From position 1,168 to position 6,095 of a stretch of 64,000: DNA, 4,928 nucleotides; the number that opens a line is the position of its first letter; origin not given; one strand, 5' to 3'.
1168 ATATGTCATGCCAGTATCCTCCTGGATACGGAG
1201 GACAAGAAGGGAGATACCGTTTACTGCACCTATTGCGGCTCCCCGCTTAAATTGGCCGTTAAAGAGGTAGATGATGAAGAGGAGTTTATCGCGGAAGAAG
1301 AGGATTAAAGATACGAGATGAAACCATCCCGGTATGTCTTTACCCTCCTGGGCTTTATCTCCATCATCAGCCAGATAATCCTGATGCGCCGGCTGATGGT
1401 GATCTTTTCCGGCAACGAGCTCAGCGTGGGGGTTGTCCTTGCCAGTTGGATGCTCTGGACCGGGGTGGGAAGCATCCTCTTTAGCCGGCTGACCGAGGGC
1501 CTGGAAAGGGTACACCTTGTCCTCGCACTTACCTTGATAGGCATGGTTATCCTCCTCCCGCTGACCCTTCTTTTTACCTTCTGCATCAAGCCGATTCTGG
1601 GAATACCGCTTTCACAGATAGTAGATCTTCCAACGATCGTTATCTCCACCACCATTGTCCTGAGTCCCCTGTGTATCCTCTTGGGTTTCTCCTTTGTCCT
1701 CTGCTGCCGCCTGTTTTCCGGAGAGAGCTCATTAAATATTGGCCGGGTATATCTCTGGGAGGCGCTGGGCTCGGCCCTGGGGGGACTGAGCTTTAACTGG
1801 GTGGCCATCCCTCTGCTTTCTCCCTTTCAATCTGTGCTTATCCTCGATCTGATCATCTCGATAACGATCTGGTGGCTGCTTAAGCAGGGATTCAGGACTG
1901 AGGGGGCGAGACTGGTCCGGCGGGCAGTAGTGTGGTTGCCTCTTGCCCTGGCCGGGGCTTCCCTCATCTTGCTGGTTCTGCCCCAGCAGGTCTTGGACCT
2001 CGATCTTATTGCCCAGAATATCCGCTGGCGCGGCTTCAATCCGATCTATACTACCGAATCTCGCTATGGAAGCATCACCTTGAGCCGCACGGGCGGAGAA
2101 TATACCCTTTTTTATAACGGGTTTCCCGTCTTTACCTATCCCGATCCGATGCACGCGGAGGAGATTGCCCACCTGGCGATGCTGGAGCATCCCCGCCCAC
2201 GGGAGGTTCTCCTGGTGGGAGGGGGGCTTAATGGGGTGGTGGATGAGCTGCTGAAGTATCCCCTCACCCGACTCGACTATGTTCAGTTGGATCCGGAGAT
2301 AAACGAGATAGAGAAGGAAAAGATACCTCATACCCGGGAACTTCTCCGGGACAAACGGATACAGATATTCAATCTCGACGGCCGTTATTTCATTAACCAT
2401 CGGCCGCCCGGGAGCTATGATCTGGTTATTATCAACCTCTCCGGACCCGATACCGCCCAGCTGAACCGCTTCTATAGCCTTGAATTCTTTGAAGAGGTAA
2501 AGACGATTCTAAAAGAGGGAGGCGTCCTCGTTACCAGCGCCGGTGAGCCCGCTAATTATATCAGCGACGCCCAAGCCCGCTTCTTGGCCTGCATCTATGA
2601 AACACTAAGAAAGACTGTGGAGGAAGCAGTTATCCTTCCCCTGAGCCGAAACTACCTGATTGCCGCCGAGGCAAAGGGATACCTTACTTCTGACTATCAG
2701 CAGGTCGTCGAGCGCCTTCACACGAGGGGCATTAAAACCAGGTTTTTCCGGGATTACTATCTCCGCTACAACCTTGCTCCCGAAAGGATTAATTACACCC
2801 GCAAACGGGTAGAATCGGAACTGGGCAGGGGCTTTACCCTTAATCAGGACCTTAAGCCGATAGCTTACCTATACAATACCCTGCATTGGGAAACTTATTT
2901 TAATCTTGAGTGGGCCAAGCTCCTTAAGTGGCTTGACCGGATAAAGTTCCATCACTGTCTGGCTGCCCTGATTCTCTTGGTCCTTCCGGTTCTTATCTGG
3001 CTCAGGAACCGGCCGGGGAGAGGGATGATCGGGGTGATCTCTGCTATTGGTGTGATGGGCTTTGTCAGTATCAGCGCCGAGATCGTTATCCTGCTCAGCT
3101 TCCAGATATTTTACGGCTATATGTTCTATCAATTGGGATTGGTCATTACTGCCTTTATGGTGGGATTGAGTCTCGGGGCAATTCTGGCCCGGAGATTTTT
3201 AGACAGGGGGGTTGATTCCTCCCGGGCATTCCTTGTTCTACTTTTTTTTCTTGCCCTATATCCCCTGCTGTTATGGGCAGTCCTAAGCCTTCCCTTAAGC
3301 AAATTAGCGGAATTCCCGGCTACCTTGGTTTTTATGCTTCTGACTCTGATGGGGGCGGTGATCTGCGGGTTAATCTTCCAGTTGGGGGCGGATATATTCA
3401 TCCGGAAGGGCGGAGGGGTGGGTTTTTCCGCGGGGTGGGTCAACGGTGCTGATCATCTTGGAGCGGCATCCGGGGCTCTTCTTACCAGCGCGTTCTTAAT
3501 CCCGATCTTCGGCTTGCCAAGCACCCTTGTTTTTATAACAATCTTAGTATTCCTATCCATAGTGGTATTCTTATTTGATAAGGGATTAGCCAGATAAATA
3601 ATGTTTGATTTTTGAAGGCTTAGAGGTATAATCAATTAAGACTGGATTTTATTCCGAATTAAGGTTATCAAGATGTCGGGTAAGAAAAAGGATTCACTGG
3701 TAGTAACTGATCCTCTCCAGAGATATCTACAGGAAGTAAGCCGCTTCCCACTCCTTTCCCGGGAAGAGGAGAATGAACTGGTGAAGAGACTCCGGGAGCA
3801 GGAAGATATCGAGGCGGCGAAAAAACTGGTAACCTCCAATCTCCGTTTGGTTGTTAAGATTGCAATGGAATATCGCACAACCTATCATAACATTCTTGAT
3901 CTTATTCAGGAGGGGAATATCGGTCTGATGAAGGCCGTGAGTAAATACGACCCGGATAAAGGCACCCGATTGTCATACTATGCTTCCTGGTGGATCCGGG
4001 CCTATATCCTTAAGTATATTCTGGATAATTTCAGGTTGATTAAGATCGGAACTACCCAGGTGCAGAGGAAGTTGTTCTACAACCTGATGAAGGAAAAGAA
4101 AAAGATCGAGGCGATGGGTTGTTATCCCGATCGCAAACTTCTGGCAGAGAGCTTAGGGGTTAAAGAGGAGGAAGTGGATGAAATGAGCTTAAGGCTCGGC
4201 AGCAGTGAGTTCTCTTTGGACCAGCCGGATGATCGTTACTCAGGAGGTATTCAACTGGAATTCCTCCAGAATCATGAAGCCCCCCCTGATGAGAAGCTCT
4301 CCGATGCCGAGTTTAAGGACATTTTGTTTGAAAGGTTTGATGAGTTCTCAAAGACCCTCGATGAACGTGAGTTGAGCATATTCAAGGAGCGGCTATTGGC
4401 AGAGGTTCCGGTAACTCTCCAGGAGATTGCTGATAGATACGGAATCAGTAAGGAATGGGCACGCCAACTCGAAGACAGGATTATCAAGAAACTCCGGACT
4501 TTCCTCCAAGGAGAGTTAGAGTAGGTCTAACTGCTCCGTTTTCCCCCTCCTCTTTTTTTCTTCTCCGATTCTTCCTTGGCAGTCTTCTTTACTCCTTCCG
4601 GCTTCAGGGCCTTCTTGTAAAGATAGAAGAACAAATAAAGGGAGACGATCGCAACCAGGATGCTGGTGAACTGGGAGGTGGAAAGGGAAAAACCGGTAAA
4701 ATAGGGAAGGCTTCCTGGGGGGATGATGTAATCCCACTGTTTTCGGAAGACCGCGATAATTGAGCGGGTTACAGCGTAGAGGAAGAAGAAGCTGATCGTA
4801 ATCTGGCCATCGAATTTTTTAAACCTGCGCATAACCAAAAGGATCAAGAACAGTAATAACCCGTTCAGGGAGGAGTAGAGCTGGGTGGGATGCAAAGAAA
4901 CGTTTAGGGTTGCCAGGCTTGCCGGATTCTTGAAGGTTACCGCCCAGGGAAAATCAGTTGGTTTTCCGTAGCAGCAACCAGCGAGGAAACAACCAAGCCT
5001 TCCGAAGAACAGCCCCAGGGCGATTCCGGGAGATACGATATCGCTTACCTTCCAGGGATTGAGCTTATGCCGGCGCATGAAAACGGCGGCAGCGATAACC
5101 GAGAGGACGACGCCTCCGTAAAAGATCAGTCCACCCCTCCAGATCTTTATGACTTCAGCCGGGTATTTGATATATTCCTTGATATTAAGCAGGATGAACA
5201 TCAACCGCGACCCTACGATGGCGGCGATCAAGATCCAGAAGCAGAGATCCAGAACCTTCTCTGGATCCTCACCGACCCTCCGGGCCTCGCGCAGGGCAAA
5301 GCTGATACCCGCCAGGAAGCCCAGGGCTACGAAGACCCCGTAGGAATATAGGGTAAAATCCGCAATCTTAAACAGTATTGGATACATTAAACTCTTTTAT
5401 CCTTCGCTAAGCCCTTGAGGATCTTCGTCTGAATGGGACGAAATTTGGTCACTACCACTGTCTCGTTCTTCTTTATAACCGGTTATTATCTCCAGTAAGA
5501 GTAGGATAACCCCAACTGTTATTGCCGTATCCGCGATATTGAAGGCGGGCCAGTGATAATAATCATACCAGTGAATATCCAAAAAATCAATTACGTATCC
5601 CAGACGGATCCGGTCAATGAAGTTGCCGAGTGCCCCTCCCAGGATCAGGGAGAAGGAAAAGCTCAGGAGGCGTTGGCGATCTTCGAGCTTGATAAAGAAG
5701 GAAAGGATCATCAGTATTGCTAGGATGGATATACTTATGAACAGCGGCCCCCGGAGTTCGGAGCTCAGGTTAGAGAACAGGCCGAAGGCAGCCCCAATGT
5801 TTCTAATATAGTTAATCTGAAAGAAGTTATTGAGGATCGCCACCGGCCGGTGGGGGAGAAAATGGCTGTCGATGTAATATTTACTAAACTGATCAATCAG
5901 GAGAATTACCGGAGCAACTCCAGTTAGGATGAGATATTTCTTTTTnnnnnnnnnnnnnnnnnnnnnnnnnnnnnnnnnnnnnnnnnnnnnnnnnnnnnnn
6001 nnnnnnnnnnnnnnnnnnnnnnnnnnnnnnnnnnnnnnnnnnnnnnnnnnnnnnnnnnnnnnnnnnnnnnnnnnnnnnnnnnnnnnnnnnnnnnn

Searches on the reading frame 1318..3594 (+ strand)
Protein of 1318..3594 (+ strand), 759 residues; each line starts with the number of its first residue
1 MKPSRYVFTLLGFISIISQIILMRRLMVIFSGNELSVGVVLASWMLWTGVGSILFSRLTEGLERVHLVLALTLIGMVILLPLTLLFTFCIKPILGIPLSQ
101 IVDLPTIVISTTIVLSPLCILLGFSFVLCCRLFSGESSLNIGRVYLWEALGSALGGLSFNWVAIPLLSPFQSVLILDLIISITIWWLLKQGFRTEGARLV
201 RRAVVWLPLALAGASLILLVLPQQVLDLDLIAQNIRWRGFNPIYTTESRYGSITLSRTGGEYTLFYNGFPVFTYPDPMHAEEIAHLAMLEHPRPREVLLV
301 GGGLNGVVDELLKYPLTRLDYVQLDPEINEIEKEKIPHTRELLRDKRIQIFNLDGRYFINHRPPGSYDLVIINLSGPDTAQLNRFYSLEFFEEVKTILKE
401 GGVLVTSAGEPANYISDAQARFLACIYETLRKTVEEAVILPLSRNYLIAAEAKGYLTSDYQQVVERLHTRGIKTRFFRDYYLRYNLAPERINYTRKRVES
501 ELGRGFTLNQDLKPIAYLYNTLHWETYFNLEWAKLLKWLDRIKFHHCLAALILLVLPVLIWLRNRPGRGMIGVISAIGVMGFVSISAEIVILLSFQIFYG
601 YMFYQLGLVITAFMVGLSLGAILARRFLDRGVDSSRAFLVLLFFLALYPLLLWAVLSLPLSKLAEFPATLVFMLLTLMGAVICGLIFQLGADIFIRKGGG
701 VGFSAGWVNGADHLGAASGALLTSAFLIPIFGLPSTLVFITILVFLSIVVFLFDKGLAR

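Call 51: search_protein_families(library=pfam, proteins=[window:1318-3594:+], max_evalue=0.001)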
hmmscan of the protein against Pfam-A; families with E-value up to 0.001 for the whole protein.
window:1318-3594:+ (759 aa): 1 family
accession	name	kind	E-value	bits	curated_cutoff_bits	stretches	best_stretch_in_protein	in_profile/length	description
PF01564.23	Spermine_synth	-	3.2e-25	89.2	22.9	1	280-411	5-135/186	Spermine/spermidine synthase domain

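Call 96: search_protein_families(library=ncbifam, proteins=[window:1318-3594:+], max_evalue=0.00001)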
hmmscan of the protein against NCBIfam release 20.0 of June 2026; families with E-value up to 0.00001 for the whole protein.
window:1318-3594:+ (759 aa): 4 families
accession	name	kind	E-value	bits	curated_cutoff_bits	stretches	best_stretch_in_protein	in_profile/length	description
NF002956.0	PRK03612.1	equivalog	2.8e-40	138.2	472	1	30-433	48-437/522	polyamine aminopropyltransferase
NF002010.0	PRK00811.1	equivalog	4.3e-26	91.8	260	1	266-478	50-266/287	polyamine aminopropyltransferase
TIGR00417.1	speE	equivalog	2.7e-19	69.5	249.55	1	276-411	55-189/271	spermidine synthase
NF002435.0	PRK01581.1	equivalog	3.2e-12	46.2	537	1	279-413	136-273/374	polyamine aminopropyltransferase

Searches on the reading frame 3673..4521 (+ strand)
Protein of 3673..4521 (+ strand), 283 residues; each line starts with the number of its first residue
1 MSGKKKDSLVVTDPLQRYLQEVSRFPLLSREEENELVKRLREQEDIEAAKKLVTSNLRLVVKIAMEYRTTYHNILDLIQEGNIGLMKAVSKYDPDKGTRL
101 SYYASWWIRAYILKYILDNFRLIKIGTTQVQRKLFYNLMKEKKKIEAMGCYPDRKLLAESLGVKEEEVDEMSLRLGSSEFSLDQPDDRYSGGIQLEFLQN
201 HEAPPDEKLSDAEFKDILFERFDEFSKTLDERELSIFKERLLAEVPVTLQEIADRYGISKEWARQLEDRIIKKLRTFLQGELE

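Call 77: search_protein_families(library=ncbifam, proteins=[window:3673-4521:+], max_evalue=1e-10)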
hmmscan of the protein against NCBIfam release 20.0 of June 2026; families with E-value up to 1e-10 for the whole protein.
window:3673-4521:+ (283 aa): 36 families (the best 25 are shown)
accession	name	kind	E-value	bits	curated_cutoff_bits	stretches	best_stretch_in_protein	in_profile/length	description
TIGR02392.1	rpoH_proteo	equivalog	4.2e-84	282.4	323.1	1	15-278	3-268/270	RNA polymerase sigma factor RpoH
NF005143.0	PRK06596.1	subfamily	2.1e-83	280.1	241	1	10-279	11-282/285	RNA polymerase factor sigma-32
NF005693.0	PRK07500.1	equivalog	1.7e-59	201.3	315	1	22-279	15-278/289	RNA polymerase factor sigma-32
TIGR02394.1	rpoS_proteo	equivalog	5e-48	164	378.7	1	6-279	6-275/285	RNA polymerase sigma factor RpoS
NF004207.0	PRK05657.1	equivalog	9.2e-46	156.7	394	1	8-280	51-319/329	RNA polymerase sigma factor RpoS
NF006666.0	PRK09210.1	equivalog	2.2e-44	152.3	572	1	7-276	93-358/370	RNA polymerase sigma factor RpoD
TIGR02997.1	Sig70-cyanoRpoD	subfamily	3.2e-42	144.8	384.5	1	46-275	73-298/298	RNA polymerase sigma factor, RpoD/SigA family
TIGR02393.1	RpoD_Cterm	equivalog_domain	8.9e-40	136.8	354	1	48-276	1-226/238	RNA polymerase sigma factor RpoD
NF041931.2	MzaA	equivalog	6.7e-38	131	800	1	19-276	448-703/726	MZA anti-phage system associated sigma-70 family RNA polymerase sigma factor MzaA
NF004208.0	PRK05658.1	equivalog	1.3e-36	126.9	555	1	43-276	388-618/631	RNA polymerase sigma factor RpoD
NF004562.0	PRK05901.1-4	equivalog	3.2e-36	125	779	1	46-276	315-542/571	RNA polymerase sigma factor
NF005920.0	PRK07921.1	subfamily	1.3e-33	116.4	464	1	33-276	78-316/328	RNA polymerase sigma factor SigB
NF004561.0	PRK05901.1-3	equivalog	2.2e-32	112.9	582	1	47-275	299-524/537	RNA polymerase sigma factor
NF005785.0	PRK07598.1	equivalog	3.3e-32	111.8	554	1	43-276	171-400/415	RNA polymerase sigma factor SigC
NF005642.0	PRK07405.1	subfamily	1.8e-31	109.6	524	1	47-276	82-307/318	RNA polymerase sigma factor SigD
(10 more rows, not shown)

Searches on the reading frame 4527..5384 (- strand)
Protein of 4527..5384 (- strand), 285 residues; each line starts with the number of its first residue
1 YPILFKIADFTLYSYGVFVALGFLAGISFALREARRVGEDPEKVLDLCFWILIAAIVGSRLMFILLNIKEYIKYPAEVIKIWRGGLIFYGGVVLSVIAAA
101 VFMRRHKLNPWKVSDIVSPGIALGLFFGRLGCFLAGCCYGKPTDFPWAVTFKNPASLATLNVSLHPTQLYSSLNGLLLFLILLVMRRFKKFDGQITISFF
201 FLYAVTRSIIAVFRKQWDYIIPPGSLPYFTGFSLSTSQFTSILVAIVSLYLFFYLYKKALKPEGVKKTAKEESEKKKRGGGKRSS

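Call 77: search_protein_families(library=ncbifam, proteins=[window:4527-5384:-], max_evalue=1e-10)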
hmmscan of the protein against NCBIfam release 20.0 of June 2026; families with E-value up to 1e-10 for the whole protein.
window:4527-5384:- (285 aa): 7 families
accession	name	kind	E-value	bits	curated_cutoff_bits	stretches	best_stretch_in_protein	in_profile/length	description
NF000778.0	PRK00052.3-4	equivalog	5.2e-55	186.8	334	1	3-253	4-242/252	prolipoprotein diacylglyceryl transferase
TIGR00544.1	lgt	equivalog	1.2e-41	143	118.9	1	2-259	12-273/280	prolipoprotein diacylglyceryl transferase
NF000784.0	PRK00052.4-5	subfamily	4.5e-37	127.8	409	1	2-155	3-157/298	prolipoprotein diacylglyceryl transferase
NF000779.0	PRK00052.3-5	equivalog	2.5e-25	89.8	405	1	2-248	8-240/257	prolipoprotein diacylglyceryl transferase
NF000775.0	PRK00052.2-5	equivalog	3.8e-22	78.9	428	1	44-186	65-212/288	prolipoprotein diacylglyceryl transferase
NF009611.0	PRK13108.1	equivalog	1.6e-17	63.7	636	1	9-221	20-251/476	prolipoprotein diacylglyceryl transferase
NF000777.0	PRK00052.3-2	equivalog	1.2e-11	44.8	558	0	84-216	112-246/310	prolipoprotein diacylglyceryl transferase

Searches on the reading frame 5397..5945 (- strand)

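Call 77: search_protein_families(library=ncbifam, proteins=[window:5397-5945:-], max_evalue=1e-10)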
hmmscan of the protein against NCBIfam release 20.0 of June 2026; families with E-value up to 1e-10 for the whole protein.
window:5397-5945:- (182 aa): 20 families
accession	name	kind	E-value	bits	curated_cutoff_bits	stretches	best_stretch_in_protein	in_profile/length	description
NF011355.0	PRK14773.1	subfamily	5.9e-41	140.6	218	1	27-162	64-195/206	lipoprotein signal peptidase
TIGR00077.1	lspA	equivalog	7.9e-38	129.9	73.95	1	1-154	6-155/164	signal peptidase II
NF011360.0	PRK14779.1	subfamily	1.8e-35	122.3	177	1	2-152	7-153/163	lipoprotein signal peptidase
NF011366.0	PRK14785.1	subfamily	1.8e-30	106.3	256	1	9-154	46-190/198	lipoprotein signal peptidase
NF011357.0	PRK14775.1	equivalog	7.2e-30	104.2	201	1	10-166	10-161/170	lipoprotein signal peptidase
NF011371.0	PRK14790.1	equivalog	2.4e-29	102.3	202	1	4-154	9-153/169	lipoprotein signal peptidase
NF011365.0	PRK14784.1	equivalog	6.4e-29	101.1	181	1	5-162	5-155/160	lipoprotein signal peptidase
NF011352.0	PRK14770.1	equivalog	2.5e-28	98.6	223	1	13-158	25-167/173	lipoprotein signal peptidase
NF011370.0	PRK14789.1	equivalog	3e-28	98.8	248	1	2-157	6-153/194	lipoprotein signal peptidase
NF011358.0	PRK14776.1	equivalog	4.9e-28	98.1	285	1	11-165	17-166/170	lipoprotein signal peptidase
NF011368.0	PRK14787.1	equivalog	3.8e-27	95.4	177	1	10-152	7-152/167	lipoprotein signal peptidase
NF011367.0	PRK14786.1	equivalog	6.1e-25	88.2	190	1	13-151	9-140/154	lipoprotein signal peptidase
NF011369.0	PRK14788.1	equivalog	2.7e-23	82.4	200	1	9-120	8-118/213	lipoprotein signal peptidase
NF011350.0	PRK14768.1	equivalog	6.3e-19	68.7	210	1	14-153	8-140/148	lipoprotein signal peptidase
NF011364.0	PRK14783.1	equivalog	8e-16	58.6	212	1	10-152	19-175/182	lipoprotein signal peptidase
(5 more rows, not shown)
